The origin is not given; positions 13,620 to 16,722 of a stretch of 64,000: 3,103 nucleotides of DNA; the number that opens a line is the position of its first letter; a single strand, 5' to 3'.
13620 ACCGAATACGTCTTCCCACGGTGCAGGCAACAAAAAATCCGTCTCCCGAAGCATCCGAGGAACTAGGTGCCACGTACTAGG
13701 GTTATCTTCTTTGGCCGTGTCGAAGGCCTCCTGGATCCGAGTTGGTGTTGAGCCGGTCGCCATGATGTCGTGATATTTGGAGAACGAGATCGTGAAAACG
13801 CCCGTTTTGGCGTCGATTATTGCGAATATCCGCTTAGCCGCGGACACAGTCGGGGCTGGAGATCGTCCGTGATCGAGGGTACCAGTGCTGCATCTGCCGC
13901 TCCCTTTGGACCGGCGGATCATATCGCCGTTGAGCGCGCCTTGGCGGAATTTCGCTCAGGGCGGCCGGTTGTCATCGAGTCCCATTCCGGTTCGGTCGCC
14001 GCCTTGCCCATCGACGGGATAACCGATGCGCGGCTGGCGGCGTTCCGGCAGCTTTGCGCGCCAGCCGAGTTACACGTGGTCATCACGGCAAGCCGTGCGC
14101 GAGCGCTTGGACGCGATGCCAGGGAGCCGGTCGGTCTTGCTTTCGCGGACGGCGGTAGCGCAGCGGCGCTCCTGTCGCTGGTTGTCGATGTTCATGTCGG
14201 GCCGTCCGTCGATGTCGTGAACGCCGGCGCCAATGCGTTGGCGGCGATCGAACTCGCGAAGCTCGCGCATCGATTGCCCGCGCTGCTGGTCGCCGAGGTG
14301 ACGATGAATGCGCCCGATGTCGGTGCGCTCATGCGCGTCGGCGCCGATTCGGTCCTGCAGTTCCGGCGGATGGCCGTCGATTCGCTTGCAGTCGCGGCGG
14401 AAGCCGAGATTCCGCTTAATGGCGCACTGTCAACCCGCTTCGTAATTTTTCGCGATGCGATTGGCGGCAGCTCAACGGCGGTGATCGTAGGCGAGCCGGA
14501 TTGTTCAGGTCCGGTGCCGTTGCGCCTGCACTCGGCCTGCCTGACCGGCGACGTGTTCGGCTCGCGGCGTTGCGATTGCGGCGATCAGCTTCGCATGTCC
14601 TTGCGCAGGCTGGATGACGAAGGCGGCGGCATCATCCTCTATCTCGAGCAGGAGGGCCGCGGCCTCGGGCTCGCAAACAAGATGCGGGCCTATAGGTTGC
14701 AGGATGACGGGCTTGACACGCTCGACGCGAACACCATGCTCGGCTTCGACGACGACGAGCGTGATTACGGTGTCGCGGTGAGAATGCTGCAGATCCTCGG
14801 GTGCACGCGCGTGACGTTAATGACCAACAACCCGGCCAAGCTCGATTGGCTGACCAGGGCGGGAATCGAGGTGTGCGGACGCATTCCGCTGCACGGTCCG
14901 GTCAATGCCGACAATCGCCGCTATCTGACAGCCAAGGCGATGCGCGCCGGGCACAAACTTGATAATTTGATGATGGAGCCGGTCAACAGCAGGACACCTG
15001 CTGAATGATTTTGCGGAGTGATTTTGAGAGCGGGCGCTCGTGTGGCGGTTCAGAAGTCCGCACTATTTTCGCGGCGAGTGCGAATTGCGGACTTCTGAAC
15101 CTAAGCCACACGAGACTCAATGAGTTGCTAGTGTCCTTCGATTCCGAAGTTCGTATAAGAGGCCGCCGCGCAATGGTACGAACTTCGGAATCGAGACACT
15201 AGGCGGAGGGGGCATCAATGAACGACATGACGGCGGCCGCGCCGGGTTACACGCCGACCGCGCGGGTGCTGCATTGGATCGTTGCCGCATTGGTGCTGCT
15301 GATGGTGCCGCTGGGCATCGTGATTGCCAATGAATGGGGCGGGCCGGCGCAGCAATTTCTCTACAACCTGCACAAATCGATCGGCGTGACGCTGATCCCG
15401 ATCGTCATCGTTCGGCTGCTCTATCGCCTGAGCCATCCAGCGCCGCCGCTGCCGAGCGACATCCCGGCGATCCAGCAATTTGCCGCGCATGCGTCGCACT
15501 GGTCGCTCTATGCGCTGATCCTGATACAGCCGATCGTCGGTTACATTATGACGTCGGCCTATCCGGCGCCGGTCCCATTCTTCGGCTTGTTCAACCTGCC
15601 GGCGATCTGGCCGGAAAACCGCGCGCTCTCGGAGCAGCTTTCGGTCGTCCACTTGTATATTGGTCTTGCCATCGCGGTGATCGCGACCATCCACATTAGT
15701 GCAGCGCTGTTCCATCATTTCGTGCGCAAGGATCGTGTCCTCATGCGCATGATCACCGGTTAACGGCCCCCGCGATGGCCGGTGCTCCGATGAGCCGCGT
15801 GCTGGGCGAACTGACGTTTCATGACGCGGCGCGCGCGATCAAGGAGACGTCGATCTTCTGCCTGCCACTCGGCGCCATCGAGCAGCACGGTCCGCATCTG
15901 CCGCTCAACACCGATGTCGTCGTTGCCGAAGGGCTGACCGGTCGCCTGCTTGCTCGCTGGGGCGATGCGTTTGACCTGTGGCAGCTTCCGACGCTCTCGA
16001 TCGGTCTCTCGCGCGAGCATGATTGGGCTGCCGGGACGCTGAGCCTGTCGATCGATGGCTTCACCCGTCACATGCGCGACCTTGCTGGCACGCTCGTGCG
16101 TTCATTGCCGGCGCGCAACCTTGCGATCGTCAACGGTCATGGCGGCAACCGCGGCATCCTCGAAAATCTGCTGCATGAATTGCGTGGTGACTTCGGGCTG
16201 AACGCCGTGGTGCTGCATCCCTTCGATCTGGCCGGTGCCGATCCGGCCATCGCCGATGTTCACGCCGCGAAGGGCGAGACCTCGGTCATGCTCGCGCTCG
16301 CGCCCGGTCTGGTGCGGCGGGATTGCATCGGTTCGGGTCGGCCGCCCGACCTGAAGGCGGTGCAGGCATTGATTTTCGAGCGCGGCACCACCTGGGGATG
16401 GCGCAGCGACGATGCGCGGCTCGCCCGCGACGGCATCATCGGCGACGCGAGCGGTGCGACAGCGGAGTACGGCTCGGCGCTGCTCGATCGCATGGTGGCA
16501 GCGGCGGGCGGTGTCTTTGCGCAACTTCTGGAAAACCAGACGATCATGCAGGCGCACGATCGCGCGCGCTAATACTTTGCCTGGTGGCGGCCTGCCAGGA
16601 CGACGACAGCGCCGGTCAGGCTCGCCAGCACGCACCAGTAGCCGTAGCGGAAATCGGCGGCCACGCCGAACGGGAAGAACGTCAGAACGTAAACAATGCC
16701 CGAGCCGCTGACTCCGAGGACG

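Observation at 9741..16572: Tightly coupled dehydrogenase / PTPS-like / glycosyltransferase / methyltransferase operon fused to a RibD-C reductase and an extended GTP cyclohydrolase II: candidate undescribed pteridine-type pathway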

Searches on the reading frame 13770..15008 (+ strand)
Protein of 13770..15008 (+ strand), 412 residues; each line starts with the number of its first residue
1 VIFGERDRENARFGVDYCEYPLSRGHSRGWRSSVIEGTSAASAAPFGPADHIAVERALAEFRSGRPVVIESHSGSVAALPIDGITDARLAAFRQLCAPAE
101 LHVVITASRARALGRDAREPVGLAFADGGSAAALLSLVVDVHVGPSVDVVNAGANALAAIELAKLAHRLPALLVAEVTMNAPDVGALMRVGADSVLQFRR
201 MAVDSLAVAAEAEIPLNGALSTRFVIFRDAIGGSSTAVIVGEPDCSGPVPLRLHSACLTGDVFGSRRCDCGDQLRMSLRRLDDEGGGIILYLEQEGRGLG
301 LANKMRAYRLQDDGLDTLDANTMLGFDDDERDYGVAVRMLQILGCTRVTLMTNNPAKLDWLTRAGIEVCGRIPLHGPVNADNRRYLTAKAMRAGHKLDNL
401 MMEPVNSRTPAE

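Call 3: search_protein_families(library=pfam, proteins=[window:13770-15008:+], max_evalue=0.01)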
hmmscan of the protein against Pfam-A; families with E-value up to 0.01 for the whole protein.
window:13770-15008:+ (412 aa): 1 family
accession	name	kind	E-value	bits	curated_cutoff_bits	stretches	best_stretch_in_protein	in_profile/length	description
PF00925.25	GTP_cyclohydro2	-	9.5e-52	175.3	23.3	1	211-373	5-165/165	GTP cyclohydrolase II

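Call 4: search_protein_families(library=ncbifam, proteins=[window:13770-15008:+], max_evalue=0.01)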
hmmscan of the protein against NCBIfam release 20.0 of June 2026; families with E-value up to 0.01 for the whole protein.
window:13770-15008:+ (412 aa): 8 families
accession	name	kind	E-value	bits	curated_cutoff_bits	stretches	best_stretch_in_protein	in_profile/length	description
NF006456.0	PRK08815.1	equivalog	6.6e-107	358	464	1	40-398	6-366/376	GTP cyclohydrolase II RibA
NF001591.0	PRK00393.1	subfamily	4.6e-65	218.7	148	1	209-399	7-196/199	GTP cyclohydrolase II RibA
NF006803.0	PRK09311.1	equivalog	3.3e-64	217.2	569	1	158-402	152-409/417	bifunctional 3,4-dihydroxy-2-butanone-4-phosphate synthase/GTP cyclohydrolase II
NF006805.0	PRK09318.1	equivalog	1.5e-58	198.6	486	1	206-398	192-381/387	bifunctional 3,4-dihydroxy-2-butanone-4-phosphate synthase/GTP cyclohydrolase II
TIGR00505.1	ribA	equivalog_domain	1.1e-56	191.4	205.85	1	237-397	31-191/191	GTP cyclohydrolase II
NF006806.0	PRK09319.1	equivalog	4.3e-56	190.7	764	1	226-400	235-412/561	bifunctional 3,4-dihydroxy-2-butanone-4-phosphate synthase/GTP cyclohydrolase II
NF005536.0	PRK07198.1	equivalog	2.3e-09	36.6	403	1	227-390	215-393/419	GTP cyclohydrolase II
NF010626.1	PRK14019.1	equivalog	2.5e-06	26.7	513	1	210-370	207-359/364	bifunctional 3,4-dihydroxy-2-butanone-4-phosphate synthase/GTP cyclohydrolase II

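Call 35: search_solved_structures(query=window:13869-15008:+, max_evalue=0.001, show_alignments=3)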
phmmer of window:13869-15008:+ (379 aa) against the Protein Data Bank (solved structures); distinct sequences matched with E-value up to 0.001: 5.
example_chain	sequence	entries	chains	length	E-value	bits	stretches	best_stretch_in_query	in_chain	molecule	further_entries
2bz0_A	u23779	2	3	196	2.1e-47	165.1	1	177-365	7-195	GTP CYCLOHYDROLASE II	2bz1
4i14_A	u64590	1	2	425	5.5e-44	153.9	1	149-367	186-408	Riboflavin biosynthesis protein RibBA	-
4rl4_A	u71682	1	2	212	1.9e-42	148.8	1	175-364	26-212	GTP cyclohydrolase-2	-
7eev_A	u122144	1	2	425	4.2e-10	42.5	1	192-362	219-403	GTP cyclohydrolase II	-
7ej3_A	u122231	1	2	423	5e-10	42.2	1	192-362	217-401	GTP cyclohydrolase II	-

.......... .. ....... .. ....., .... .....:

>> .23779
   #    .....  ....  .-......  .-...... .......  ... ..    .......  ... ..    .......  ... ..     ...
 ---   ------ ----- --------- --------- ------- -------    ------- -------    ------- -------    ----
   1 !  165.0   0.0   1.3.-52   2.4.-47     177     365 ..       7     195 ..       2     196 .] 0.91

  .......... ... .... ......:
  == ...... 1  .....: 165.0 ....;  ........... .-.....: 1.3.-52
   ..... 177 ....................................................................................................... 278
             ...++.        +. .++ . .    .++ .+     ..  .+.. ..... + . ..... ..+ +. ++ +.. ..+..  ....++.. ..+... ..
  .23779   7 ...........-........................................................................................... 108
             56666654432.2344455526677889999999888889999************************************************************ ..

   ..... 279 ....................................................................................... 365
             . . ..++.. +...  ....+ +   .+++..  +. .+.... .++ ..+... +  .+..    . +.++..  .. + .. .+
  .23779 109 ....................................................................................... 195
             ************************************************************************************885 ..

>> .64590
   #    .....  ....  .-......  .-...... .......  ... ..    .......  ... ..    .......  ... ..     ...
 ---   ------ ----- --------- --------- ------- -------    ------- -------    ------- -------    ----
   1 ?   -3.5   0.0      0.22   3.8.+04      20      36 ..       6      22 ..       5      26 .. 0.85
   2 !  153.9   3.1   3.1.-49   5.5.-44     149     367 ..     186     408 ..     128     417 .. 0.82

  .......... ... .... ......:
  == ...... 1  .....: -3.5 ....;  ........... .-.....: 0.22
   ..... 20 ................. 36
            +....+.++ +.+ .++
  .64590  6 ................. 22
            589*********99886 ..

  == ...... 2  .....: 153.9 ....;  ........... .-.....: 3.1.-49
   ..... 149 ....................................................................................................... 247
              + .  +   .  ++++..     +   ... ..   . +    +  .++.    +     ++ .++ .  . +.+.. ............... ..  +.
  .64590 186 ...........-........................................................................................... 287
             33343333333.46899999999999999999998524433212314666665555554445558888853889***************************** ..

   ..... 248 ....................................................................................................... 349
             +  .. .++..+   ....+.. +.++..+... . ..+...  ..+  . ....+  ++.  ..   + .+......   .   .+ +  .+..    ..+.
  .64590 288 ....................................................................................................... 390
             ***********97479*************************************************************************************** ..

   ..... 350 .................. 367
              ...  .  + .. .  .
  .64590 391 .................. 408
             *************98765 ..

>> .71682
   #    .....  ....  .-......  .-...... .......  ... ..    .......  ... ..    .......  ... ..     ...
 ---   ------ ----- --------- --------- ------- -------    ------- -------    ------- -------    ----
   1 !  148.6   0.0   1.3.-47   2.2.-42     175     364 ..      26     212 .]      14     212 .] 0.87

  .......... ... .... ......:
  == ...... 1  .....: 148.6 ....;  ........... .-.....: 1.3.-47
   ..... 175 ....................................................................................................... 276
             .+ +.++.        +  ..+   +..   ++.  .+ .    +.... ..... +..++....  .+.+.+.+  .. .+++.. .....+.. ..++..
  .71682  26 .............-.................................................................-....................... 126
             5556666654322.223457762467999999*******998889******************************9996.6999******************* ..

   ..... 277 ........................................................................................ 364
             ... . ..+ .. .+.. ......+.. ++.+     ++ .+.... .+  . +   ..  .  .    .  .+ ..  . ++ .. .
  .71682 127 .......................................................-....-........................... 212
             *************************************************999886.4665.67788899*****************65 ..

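Call 94: predict_structure(protein=window:13869-15008:+)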
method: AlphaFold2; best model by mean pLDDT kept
length: 379 residues; sequences in the alignment: 1
mean_pLDDT: 35.0   pTM: 0.28
mean pLDDT of the five models: 35.0, 31.9, 30.8, 30.6, 29.6
residues with pLDDT >= 90: 0; 70-90: 0; 50-70: 20; < 50: 359
segments of 3 or more residues with pLDDT < 50: 1-295, 297-299, 301-303, 308-316, 318-320, 336-379
pLDDT, mean of each block of 10 residues (from residue 1): 28 35 36 31 27 37 33 29 28 28 34 37 44 36 36 37 33 33 31 33 32 29 24 25 29 30 26 30 35 44 48 48 60 49 43 43 36 34
secondary structure, 60 per line:
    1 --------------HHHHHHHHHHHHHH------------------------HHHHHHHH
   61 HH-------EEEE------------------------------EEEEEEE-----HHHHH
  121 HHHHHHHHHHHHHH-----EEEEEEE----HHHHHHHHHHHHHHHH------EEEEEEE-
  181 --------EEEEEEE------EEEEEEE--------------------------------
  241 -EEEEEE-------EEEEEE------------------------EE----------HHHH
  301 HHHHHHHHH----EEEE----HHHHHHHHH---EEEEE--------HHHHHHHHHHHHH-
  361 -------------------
elements in order: H15-28 H53-62 E70-73 E104-110 H116-134 E140-146 H151-166 E173-179 E189-195 E202-208 E242-247 E255-260 H297-309 E314-317 H322-330 E334-338 H347-359

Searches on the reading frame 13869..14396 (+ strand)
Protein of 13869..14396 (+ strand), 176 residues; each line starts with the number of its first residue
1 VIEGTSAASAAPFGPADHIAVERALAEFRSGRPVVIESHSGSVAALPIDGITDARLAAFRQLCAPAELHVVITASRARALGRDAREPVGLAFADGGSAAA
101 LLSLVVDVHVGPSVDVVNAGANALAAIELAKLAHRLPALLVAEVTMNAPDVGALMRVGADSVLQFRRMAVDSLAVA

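Call 36: search_protein_families(library=pfam, proteins=[window:13869-14396:+], max_evalue=10)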
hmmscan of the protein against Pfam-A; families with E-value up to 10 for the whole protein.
window:13869-14396:+ (176 aa): 0 families

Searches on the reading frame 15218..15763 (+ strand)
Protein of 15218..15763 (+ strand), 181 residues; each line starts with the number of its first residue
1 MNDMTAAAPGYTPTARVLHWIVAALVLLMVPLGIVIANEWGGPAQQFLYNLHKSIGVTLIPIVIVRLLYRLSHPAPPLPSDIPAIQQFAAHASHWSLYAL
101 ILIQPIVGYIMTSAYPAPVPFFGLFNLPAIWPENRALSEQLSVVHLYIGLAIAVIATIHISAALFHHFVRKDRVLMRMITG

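Call 3: search_protein_families(library=pfam, proteins=[window:15218-15763:+], max_evalue=0.01)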
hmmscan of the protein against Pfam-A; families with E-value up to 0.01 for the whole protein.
window:15218-15763:+ (181 aa): 2 families
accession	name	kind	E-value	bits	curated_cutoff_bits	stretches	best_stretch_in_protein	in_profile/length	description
PF01292.26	Ni_hydr_CYTB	-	3.4e-28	99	30.1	1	11-181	2-179/179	Prokaryotic cytochrome b561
PF03188.21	Cytochrom_B561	-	0.0014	19.3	23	0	14-71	33-91/137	Eukaryotic cytochrome b561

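Call 4: search_protein_families(library=ncbifam, proteins=[window:15218-15763:+], max_evalue=0.01)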
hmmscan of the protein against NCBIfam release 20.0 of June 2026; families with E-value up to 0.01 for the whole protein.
window:15218-15763:+ (181 aa): 2 families
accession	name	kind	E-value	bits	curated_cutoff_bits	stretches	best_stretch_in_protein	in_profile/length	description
NF008566.0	PRK11513.1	equivalog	2e-17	63.5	170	1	17-179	11-171/176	cytochrome b561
TIGR02125.1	CytB-hydogenase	equivalog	0.0027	17.3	121.5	0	91-181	118-206/212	Ni/Fe-hydrogenase, b-type cytochrome subunit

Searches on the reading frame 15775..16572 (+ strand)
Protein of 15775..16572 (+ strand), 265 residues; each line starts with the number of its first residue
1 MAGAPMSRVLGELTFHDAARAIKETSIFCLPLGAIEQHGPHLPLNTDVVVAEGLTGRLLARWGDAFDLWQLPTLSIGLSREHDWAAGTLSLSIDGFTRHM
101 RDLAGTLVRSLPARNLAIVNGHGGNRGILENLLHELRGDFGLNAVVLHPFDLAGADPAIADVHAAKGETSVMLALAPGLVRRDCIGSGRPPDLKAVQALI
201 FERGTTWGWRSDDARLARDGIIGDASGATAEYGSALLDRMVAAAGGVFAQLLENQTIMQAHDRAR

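Call 3: search_protein_families(library=pfam, proteins=[window:15775-16572:+], max_evalue=0.01)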
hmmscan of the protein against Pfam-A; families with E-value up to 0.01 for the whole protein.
window:15775-16572:+ (265 aa): 1 family
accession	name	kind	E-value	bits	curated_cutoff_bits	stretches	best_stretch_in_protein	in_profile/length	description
PF02633.19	Creatininase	-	4.6e-51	174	31.3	1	12-243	2-233/238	Creatinine amidohydrolase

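Call 4: search_protein_families(library=ncbifam, proteins=[window:15775-16572:+], max_evalue=0.01)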
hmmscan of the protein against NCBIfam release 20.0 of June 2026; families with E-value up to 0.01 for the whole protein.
window:15775-16572:+ (265 aa): 4 families
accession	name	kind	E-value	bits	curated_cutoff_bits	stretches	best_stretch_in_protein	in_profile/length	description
TIGR03964.1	mycofact_creat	equivalog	5.7e-34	117.7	172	1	23-244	10-213/228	mycofactocin biosynthesis peptidyl-dipeptidase MftE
TIGR04448.1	creatininase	equivalog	1.2e-20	74.3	235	1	12-244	1-238/246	creatininase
NF033501.0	ArfB_arch_rifla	equivalog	0.00014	21.7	180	1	32-173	22-146/219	2-amino-5-formylamino-6-ribosylaminopyrimidin-4(3H)-one 5'-monophosphate deformylase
NF041098.2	diketo_inos_hlase_IolN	equivalog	0.00049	19.3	245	0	12-55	11-54/307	3-dehydro-scyllo-inosose hydrolase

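Call 51: search_solved_structures(query=window:15775-16572:+, max_evalue=0.001, show_alignments=1)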
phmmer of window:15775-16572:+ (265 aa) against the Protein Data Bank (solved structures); distinct sequences matched with E-value up to 0.001: 8.
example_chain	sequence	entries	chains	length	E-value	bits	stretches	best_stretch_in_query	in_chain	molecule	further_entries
3a6g_A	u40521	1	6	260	1.4e-11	47.8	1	9-190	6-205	Creatinine amidohydrolase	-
3a6e_A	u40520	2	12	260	5.6e-11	45.9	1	9-190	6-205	Creatinine amidohydrolase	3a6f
3a6j_A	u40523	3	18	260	6.1e-11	45.8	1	9-190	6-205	Creatinine amidohydrolase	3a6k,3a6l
1j2t_A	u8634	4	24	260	6.2e-11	45.8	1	9-190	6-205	creatinine amidohydrolase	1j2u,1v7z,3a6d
3a6h_A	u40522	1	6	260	1.2e-10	44.8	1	9-190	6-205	Creatinine amidohydrolase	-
1q3k_A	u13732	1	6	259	2.4e-10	43.8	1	9-187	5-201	creatininase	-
3lub_A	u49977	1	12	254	3.2e-10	43.4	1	26-254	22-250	Putative creatinine amidohydrolase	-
3no4_A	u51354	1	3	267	1.8e-09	40.9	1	14-132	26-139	creatinine amidohydrolase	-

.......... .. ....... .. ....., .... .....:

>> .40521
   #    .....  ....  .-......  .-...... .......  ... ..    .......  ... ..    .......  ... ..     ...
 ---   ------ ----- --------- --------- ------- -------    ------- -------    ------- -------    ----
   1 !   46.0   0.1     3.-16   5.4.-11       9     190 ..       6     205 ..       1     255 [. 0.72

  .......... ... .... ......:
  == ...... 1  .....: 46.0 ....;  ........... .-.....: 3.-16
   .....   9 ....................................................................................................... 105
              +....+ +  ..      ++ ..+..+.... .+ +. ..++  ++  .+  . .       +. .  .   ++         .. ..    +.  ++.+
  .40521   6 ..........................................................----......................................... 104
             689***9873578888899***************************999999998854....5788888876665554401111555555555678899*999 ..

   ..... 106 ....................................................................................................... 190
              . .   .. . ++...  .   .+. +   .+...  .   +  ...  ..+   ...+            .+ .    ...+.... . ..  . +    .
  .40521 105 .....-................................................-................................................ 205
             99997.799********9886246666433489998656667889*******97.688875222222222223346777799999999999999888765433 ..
